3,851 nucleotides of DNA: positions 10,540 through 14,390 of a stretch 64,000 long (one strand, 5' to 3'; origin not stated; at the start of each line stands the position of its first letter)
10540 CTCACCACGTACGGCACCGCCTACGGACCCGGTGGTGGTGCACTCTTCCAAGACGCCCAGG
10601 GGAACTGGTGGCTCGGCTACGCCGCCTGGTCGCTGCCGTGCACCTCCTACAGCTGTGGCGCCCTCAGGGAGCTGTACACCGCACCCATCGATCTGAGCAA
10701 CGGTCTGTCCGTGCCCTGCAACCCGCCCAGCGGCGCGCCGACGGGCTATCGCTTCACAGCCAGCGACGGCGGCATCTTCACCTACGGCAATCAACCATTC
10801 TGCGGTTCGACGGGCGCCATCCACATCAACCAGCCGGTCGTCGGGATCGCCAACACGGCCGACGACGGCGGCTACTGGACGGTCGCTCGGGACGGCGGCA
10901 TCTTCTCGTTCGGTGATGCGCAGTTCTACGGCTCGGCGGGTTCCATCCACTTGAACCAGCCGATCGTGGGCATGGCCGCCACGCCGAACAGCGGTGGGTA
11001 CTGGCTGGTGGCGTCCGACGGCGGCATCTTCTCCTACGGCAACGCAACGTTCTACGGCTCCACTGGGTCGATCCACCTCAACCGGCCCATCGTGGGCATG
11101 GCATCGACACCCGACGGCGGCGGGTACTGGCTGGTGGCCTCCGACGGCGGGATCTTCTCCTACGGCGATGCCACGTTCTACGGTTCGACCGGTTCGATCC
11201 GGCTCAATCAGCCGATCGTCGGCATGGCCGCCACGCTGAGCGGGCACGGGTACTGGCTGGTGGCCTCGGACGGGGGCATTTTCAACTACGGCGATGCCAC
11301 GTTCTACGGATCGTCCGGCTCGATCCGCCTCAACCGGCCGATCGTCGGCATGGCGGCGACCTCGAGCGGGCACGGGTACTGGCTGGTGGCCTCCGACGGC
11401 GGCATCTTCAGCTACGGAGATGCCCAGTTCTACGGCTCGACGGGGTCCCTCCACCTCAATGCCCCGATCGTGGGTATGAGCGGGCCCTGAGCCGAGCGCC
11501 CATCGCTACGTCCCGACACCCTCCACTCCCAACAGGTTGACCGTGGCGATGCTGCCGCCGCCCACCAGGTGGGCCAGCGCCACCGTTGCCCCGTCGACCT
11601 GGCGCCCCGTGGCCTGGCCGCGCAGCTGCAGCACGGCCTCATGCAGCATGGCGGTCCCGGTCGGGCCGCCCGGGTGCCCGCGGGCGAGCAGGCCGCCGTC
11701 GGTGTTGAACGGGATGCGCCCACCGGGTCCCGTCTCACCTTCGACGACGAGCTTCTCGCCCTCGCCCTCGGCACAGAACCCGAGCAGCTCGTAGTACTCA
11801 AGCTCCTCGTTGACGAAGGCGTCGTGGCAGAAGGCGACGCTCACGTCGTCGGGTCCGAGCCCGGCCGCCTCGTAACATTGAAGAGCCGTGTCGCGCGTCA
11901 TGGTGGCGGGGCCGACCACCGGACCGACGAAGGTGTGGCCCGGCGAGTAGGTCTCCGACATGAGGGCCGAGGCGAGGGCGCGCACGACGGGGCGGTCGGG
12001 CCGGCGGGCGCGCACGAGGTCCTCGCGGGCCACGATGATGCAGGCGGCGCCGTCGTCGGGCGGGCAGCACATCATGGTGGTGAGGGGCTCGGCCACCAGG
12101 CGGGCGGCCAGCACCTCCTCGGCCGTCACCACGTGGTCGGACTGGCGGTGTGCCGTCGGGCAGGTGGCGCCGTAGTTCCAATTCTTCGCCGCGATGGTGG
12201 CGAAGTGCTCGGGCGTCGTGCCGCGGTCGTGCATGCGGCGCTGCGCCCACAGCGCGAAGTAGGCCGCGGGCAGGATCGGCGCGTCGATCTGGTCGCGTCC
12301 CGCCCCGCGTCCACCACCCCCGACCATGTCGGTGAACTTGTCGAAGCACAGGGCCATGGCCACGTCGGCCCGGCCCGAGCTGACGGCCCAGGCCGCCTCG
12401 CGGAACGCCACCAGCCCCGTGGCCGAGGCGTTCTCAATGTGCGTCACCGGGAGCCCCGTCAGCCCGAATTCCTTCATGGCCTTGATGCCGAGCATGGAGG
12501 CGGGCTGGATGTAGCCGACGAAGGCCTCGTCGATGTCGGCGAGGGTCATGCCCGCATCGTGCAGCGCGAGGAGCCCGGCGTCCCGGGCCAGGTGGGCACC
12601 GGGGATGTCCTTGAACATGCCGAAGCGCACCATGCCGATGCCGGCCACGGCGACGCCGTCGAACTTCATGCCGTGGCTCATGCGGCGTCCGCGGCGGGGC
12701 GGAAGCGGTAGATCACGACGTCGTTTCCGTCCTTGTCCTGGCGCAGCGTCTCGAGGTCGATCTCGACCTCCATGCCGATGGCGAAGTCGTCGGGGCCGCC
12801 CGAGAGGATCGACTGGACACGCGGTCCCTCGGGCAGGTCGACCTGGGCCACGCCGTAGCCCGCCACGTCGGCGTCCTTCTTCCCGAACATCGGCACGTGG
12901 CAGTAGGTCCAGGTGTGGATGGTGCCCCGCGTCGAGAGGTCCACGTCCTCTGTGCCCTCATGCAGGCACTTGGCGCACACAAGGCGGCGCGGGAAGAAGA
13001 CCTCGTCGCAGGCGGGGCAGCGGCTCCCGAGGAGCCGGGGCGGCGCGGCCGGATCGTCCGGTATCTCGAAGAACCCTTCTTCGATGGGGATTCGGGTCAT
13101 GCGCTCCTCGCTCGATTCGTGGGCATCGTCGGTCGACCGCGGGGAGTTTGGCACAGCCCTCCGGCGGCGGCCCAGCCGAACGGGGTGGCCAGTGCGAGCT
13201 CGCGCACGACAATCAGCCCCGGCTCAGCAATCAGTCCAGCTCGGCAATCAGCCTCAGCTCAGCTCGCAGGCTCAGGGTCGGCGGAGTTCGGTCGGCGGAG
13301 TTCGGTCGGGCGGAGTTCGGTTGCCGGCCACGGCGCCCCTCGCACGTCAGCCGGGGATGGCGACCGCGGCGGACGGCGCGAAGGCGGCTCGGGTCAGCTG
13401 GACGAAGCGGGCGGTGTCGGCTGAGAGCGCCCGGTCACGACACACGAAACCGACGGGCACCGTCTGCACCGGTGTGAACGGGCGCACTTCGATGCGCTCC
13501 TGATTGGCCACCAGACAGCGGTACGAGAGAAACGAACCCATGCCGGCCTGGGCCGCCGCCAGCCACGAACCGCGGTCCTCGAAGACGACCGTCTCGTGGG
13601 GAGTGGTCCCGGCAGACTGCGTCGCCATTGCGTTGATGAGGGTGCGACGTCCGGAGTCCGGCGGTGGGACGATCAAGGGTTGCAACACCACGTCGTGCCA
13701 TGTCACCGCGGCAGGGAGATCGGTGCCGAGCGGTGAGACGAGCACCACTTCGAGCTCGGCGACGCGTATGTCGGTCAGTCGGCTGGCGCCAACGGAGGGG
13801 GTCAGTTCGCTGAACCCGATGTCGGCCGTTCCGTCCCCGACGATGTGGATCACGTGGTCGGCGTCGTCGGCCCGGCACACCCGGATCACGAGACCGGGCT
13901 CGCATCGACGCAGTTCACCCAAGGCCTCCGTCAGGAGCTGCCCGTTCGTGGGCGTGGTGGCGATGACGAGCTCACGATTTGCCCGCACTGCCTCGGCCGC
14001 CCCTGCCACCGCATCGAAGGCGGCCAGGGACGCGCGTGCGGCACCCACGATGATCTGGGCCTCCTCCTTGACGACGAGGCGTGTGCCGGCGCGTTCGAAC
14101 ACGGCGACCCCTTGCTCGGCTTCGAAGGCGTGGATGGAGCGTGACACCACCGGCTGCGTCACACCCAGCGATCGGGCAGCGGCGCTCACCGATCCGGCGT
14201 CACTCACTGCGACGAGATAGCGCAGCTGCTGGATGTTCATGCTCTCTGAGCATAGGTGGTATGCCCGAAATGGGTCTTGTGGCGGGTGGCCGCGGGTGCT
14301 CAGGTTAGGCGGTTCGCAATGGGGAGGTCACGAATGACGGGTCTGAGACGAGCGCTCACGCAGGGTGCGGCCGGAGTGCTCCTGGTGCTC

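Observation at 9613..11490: Secreted GH43-like beta-propeller fused to six highly conserved 42-aa repeats (likely second propeller), encoded by near-identical 126-bp DNA repeats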

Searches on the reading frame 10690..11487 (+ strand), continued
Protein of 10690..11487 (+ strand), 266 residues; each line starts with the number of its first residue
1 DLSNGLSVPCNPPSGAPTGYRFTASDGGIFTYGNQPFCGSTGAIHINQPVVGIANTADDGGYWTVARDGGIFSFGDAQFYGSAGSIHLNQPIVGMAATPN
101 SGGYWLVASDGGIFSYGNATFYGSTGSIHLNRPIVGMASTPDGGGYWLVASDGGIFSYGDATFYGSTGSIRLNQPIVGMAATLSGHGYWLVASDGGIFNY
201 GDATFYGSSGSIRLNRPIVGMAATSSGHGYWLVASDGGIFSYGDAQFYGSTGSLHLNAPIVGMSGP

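Call 72: search_protein_families(library=pfam, proteins=[P0385, P0390, P0388, P0394, P0399, P0423, P0409], max_evalue=0.0001)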
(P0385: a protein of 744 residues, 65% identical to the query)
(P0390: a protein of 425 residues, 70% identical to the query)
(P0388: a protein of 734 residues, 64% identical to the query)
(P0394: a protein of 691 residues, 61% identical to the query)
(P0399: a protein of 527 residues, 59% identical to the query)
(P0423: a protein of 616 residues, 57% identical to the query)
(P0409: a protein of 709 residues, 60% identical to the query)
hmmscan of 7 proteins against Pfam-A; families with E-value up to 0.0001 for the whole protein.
P0385 (744 aa): 1 family
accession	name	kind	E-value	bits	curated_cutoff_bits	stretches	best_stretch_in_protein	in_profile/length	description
PF13360.13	PQQ_2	-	2.1e-10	41.1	27.6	1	79-219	15-126/233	Outer membrane protein assembly factor BamB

P0390 (425 aa): 1 family
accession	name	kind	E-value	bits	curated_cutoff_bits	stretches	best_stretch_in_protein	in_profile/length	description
PF01551.29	Peptidase_M23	-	6.1e-14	52.4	28.7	1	302-391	5-89/96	Peptidase family M23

P0388 (734 aa): 1 family
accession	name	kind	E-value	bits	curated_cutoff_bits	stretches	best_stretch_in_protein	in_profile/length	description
PF08486.15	SpoIID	-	3.9e-21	75.9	23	1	192-292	4-96/97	Stage II sporulation protein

P0394 (691 aa): 3 families
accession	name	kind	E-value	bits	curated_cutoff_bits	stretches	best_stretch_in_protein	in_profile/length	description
PF01436.27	NHL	-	5.5e-10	39.2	20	0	238-263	1-26/28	NHL repeat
PF08450.18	SGL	-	4e-08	33.6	26.3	0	126-181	173-230/246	SMP-30/Gluconolactonase/LRE-like region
PF07494.17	Reg_prop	-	4.1e-07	29.9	20.4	0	142-154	10-22/24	Two component regulator propeller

P0399 (527 aa): 1 family
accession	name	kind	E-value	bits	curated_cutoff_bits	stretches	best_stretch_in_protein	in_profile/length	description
PF14344.12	DUF4397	-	1.5e-06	29.2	30.6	1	109-185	36-119/119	Domain of unknown function (DUF4397)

P0423 (616 aa): 1 family
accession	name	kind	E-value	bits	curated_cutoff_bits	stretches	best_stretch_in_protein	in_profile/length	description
PF13243.12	SQHop_cyclase_C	-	1.9e-07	30.9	26.1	1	140-270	165-287/319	Squalene-hopene cyclase C-terminal domain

P0409 (709 aa): 1 family
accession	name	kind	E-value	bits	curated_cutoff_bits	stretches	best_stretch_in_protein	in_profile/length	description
PF07676.18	PD40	-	6.6e-16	58.2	20.9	0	110-147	7-37/38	WD40-like Beta Propeller Repeat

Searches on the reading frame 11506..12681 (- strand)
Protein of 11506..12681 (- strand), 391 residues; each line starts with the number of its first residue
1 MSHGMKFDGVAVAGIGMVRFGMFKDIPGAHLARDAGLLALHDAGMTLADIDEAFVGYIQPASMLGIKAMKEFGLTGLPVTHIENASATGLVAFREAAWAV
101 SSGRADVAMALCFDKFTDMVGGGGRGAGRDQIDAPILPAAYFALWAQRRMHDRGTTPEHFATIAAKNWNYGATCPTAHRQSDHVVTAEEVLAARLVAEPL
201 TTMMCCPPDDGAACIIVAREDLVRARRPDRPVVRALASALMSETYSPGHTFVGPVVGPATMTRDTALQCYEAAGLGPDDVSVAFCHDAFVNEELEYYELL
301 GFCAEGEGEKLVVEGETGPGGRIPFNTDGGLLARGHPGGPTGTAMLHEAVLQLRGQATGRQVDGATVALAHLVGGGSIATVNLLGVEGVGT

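Call 13: search_protein_families(library=pfam, proteins=[window:11506-12681:-], max_evalue=0.00001)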
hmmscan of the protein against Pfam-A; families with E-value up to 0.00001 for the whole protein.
window:11506-12681:- (391 aa): 2 families
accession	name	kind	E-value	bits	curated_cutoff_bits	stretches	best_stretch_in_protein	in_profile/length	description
PF22691.2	Thiolase_C_1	-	2.6e-36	124.9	28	1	260-376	18-133/144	Thiolase C-terminal domain-like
PF00108.29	Thiolase_N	-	1.2e-07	31.9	26.4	0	19-117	10-116/260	Thiolase, N-terminal domain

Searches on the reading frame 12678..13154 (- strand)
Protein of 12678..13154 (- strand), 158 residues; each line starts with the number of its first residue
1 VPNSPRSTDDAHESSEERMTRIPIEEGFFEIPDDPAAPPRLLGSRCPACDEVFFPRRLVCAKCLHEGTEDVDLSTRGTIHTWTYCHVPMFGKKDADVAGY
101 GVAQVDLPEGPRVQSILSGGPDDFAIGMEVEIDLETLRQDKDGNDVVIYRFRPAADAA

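Call 13: search_protein_families(library=pfam, proteins=[window:12678-13154:-], max_evalue=0.00001)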
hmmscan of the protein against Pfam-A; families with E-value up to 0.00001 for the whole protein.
window:12678-13154:- (158 aa): 2 families
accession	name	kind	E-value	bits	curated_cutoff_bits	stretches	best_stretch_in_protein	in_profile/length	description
PF01796.24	OB_ChsH2_C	-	1.2e-11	44.8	27.1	1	71-133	2-63/65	ChsH2, C-terminal OB-fold domain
PF12172.15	zf-ChsH2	-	1.8e-10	40.9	23.2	1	34-64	2-32/37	ChsH2, rubredoxin-like zinc ribbon domain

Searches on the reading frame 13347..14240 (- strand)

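Call 13: search_protein_families(library=pfam, proteins=[window:13347-14240:-], max_evalue=0.00001)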
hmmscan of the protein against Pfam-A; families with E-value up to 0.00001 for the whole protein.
window:13347-14240:- (297 aa): 2 families
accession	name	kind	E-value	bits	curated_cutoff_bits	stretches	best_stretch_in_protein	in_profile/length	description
PF03466.25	LysR_substrate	-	3.8e-19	69.3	28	1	88-287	5-208/209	LysR substrate binding domain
PF00126.33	HTH_1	-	7.2e-16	58.3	26.6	1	3-56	1-54/60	Bacterial regulatory helix-turn-helix protein, lysR family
